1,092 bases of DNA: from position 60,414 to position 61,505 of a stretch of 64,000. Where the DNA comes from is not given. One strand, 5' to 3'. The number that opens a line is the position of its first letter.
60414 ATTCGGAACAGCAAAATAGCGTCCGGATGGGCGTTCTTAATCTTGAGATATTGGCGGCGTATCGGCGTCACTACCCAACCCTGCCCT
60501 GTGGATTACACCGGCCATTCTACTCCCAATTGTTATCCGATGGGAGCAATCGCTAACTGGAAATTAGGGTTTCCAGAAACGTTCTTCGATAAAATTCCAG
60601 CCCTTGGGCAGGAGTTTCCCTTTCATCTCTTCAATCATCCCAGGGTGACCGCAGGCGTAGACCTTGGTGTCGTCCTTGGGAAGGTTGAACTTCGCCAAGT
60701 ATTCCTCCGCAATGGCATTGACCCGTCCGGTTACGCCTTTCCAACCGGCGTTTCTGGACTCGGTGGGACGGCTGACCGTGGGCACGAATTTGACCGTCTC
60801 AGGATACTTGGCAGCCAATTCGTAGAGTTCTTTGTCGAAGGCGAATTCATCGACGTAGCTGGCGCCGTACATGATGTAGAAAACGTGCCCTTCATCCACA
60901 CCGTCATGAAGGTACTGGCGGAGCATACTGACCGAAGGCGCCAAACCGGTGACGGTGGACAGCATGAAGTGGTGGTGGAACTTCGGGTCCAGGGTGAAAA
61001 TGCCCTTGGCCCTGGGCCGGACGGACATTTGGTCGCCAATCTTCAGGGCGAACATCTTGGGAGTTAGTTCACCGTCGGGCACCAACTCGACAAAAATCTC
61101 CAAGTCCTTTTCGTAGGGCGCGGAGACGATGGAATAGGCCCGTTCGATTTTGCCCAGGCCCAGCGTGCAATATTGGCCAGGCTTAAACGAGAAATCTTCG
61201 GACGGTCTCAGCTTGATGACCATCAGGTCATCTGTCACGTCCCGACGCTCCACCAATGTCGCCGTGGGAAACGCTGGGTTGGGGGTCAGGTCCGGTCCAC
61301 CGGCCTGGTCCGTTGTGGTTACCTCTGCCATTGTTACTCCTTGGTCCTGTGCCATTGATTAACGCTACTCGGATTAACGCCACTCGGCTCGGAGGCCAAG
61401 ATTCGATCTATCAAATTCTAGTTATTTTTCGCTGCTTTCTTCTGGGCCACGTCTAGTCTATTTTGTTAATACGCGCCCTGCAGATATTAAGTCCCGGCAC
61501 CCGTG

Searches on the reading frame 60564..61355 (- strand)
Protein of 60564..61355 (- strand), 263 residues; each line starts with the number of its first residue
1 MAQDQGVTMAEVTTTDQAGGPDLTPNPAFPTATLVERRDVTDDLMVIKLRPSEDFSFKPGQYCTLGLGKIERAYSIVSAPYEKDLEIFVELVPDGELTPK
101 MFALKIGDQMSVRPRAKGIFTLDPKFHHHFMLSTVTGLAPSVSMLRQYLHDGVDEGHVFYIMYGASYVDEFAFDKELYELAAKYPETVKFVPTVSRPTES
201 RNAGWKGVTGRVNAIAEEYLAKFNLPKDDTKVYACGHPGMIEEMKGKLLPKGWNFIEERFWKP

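Call 5: search_protein_families(library=pfam, proteins=[window:60564-61355:-], max_evalue=0.01)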
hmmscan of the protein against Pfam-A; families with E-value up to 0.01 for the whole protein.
window:60564-61355:- (263 aa): 2 families
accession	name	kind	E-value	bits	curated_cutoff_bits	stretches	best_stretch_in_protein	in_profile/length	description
PF00175.26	NAD_binding_1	-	7.6e-19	68.8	22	1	131-244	1-107/109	Oxidoreductase NAD-binding domain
PF00970.30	FAD_binding_6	-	7.2e-06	26.7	21.1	1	32-113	2-91/99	Oxidoreductase FAD-binding domain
